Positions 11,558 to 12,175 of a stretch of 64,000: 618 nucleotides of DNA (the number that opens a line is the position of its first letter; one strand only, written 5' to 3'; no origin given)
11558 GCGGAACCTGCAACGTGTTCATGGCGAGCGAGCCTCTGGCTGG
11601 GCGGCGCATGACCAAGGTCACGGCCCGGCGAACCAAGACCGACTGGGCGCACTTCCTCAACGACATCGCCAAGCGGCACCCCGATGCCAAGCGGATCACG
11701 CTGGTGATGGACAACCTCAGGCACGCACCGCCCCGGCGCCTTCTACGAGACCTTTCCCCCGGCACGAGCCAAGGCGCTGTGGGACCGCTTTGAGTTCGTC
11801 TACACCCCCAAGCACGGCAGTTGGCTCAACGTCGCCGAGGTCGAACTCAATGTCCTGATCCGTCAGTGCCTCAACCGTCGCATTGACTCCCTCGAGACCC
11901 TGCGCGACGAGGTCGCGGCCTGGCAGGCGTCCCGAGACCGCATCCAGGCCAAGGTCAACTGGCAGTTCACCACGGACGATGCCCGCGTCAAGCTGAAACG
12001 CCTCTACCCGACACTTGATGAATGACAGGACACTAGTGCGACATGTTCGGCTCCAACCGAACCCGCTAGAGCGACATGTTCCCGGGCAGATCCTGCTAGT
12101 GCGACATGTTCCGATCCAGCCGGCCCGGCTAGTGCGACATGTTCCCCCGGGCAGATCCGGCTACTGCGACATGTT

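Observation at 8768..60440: Pervasive modular MITE/REP-like element family with termini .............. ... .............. at nine or more intergenic loci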

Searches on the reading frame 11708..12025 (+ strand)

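Call 71: search_protein_families(library=pfam, proteins=[window:11708-12025:+], max_evalue=0.01)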
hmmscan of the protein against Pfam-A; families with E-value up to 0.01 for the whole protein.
window:11708-12025:+ (105 aa): 1 family
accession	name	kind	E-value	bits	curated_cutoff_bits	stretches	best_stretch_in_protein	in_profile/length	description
PF13358.12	DDE_3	-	4.7e-09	36.7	28.6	1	6-66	90-146/146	DDE superfamily endonuclease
